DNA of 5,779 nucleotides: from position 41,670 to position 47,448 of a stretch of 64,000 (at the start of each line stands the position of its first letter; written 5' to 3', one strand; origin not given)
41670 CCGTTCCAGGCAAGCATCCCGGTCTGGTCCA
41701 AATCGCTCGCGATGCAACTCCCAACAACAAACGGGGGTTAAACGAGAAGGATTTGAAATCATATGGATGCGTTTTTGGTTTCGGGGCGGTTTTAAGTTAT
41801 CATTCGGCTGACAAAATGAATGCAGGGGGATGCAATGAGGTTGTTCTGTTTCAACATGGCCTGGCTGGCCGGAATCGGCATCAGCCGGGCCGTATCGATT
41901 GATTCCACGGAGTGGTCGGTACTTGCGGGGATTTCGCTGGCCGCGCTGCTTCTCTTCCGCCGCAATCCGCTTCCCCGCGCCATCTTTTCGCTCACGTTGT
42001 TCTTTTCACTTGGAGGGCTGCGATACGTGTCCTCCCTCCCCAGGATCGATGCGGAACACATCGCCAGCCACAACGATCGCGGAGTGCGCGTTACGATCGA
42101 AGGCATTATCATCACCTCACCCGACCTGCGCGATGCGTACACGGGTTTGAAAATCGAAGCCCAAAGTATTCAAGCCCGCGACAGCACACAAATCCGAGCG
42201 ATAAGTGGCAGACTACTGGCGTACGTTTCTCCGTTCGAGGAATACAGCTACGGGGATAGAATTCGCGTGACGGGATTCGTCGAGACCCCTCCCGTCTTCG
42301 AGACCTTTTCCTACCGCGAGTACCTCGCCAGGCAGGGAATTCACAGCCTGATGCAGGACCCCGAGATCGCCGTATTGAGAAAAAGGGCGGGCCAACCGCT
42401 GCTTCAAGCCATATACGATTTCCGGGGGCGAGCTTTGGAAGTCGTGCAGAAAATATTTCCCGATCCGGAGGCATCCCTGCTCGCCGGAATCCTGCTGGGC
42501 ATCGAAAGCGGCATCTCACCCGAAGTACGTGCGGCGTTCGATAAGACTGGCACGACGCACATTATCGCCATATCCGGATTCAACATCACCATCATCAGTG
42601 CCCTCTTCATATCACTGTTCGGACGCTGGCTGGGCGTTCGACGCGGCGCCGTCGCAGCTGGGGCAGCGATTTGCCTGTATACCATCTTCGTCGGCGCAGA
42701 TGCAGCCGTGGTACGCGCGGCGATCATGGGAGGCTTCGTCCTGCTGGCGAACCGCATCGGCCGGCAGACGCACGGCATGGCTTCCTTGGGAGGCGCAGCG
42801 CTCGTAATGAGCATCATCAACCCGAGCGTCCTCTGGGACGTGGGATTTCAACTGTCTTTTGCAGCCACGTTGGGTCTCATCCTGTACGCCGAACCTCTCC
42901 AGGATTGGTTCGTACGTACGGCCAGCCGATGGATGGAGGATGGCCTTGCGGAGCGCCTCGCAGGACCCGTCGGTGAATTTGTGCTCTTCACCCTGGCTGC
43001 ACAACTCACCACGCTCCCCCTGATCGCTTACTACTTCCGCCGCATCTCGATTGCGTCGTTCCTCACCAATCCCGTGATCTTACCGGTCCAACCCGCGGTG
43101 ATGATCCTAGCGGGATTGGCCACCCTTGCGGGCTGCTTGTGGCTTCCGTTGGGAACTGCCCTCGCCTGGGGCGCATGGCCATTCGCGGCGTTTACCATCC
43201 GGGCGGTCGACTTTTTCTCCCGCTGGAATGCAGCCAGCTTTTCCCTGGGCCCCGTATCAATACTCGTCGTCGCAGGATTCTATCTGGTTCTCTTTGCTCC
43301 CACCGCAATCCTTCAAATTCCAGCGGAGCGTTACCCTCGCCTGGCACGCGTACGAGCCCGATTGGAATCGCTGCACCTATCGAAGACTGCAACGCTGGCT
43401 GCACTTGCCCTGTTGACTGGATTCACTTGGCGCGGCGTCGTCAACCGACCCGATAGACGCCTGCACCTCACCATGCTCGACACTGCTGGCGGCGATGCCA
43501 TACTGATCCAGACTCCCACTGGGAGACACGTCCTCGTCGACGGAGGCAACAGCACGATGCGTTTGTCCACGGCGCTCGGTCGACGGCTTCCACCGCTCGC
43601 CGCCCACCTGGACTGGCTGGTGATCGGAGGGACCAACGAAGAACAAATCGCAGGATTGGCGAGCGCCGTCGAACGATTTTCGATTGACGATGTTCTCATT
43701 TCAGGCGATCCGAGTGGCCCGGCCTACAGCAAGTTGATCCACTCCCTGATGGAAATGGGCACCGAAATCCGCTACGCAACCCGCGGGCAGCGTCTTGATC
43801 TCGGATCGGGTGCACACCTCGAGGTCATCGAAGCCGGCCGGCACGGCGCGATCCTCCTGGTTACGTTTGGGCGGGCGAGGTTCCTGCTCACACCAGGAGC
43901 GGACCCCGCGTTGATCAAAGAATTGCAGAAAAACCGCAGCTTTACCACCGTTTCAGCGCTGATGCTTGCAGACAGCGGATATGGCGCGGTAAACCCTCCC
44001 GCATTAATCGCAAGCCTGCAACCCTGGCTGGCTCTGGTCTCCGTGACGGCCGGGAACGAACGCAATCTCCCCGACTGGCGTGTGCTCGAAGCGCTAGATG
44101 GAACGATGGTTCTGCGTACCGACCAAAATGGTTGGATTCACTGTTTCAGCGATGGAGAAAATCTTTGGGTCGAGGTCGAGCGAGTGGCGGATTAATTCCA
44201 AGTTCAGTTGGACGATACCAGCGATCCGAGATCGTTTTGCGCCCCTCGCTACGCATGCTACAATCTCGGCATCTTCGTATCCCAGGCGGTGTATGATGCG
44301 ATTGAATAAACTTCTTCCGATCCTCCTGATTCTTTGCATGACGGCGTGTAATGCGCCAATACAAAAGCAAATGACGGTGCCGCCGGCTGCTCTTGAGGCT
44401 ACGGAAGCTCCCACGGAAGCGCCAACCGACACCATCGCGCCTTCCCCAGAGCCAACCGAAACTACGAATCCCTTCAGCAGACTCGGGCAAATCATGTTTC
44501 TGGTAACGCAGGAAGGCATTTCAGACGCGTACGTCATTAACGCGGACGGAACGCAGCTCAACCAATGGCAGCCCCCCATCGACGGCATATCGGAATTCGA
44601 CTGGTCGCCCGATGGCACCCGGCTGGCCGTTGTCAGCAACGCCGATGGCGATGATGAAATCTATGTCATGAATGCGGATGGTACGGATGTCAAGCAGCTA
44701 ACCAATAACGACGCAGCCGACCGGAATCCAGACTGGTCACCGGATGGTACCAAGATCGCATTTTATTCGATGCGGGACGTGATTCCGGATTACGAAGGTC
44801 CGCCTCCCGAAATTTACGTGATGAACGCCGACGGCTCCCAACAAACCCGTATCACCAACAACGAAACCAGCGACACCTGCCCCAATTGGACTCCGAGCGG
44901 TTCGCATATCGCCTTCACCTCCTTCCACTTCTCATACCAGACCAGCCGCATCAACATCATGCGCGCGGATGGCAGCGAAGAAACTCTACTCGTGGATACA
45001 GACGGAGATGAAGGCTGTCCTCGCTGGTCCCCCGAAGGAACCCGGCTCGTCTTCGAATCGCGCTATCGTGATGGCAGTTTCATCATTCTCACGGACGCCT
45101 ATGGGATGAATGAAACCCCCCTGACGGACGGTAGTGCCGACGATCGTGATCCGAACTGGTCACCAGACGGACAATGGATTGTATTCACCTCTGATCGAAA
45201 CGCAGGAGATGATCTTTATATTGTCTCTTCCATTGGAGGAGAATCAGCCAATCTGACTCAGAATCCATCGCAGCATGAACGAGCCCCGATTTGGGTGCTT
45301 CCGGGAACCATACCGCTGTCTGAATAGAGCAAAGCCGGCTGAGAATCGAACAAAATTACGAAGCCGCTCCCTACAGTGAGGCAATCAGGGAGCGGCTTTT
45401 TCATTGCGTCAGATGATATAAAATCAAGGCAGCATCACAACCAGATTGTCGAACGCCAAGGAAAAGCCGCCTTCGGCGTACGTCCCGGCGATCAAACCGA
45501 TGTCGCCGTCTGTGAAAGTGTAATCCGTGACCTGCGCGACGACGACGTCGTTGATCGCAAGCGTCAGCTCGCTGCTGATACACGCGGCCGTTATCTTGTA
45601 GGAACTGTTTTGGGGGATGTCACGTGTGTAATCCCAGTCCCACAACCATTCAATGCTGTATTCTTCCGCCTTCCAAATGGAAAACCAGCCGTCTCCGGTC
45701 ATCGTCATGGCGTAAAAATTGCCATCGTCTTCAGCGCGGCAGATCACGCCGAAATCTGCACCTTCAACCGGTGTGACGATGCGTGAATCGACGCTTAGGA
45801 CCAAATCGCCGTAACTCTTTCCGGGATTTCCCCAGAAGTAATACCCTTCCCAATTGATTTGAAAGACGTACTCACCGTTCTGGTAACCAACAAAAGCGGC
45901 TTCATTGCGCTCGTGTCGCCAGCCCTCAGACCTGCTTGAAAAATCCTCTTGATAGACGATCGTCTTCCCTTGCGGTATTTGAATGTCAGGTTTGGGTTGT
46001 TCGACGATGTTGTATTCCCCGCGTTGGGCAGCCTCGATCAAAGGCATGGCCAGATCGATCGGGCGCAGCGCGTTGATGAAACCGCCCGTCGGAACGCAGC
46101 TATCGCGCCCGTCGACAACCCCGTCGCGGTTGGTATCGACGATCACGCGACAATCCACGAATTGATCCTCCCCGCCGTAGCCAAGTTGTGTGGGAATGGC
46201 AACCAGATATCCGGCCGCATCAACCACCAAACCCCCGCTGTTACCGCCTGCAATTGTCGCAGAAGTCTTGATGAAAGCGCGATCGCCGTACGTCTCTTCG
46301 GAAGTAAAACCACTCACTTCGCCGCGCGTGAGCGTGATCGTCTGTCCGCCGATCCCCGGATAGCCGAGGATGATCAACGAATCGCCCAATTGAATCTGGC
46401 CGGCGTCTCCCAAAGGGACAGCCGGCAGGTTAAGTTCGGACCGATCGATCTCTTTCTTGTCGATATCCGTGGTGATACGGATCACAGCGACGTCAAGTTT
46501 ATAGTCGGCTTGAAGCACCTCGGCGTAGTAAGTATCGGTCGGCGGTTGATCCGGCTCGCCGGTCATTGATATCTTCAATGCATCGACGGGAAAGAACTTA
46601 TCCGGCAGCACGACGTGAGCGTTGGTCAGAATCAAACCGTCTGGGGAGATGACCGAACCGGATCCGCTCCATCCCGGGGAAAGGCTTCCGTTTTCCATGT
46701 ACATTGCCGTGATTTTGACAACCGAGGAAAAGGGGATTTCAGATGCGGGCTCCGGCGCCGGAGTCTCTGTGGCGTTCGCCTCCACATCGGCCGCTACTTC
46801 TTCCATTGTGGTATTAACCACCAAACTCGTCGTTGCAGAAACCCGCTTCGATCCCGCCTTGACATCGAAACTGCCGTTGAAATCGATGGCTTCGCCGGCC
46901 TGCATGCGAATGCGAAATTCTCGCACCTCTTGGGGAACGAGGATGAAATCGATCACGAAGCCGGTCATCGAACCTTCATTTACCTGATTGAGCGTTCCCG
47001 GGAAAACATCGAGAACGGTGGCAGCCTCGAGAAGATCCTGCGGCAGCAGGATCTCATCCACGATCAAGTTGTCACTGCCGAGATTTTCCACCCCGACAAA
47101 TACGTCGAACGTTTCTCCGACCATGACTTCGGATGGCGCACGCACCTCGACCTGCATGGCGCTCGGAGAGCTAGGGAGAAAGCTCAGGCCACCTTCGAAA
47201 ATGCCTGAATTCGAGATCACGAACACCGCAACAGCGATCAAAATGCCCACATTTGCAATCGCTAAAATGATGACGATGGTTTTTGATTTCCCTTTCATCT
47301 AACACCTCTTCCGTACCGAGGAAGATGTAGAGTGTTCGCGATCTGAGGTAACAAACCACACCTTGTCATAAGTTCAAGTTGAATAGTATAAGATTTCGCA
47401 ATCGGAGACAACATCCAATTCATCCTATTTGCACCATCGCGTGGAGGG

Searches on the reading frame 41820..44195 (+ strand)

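Call 11: search_protein_families(library=pfam, proteins=[window:41820-44195:+], max_evalue=0.001)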
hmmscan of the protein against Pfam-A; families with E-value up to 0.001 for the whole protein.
window:41820-44195:+ (791 aa): 2 families
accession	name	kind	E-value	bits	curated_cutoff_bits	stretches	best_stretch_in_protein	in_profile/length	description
PF03772.21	Competence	-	2.5e-51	175.1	23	1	225-493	2-262/270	Competence protein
PF13567.11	DUF4131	-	1.3e-21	77.4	31.6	1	31-177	7-156/165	Domain of unknown function (DUF4131)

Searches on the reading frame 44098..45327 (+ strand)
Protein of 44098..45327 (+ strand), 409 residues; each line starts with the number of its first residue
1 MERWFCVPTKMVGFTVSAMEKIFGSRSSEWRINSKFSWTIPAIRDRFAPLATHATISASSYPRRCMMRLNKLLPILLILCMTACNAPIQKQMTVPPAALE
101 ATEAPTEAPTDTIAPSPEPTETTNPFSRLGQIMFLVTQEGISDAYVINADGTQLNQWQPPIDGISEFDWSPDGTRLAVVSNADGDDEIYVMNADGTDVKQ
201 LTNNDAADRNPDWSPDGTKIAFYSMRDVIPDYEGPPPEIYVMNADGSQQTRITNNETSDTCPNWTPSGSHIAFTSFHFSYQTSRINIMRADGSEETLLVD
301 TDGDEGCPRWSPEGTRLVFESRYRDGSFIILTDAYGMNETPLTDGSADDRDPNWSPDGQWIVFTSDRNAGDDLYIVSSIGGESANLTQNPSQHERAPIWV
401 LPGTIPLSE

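Call 55: search_protein_families(library=pfam, proteins=[window:44098-45327:+], max_evalue=0.00001)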
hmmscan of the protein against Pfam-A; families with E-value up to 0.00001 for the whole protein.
window:44098-45327:+ (409 aa): 5 families
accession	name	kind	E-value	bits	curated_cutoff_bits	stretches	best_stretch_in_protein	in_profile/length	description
PF07676.18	PD40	-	1.1e-40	137.2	20.9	2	340-375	2-38/38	WD40-like Beta Propeller Repeat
PF00930.27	DPPIV_N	-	6.6e-11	42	22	0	334-390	30-82/354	Dipeptidyl peptidase IV (DPP IV) N-terminal region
PF24797.1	Beta-prop_WDR35_TULP_N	-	1.2e-07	31.7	80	1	164-320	118-271/332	WDR35/TULP4 N-terminal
PF25174.1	Beta-prop_THOC3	-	1.4e-06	27.9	305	0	166-274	93-189/272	THOC3 beta-propeller domain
PF23414.1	Beta-prop_EML_2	-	2.4e-06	27.6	90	0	146-222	65-141/266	Echinoderm microtubule-associated protein second beta-propeller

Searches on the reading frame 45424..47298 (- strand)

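Call 55: search_protein_families(library=pfam, proteins=[window:45424-47298:-], max_evalue=0.00001)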
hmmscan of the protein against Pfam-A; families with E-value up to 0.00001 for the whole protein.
window:45424-47298:- (624 aa): 3 families
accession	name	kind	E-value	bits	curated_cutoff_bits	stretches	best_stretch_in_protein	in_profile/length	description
PF13365.12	Trypsin_2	-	1e-26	94.8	27.6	1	212-368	1-144/144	Trypsin-like peptidase domain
PF10459.15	Peptidase_S46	-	1.6e-06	27.6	22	0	212-230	49-67/698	Peptidase S46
PF00089.32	Trypsin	-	1.8e-06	28.4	20.6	1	209-370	24-196/220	Trypsin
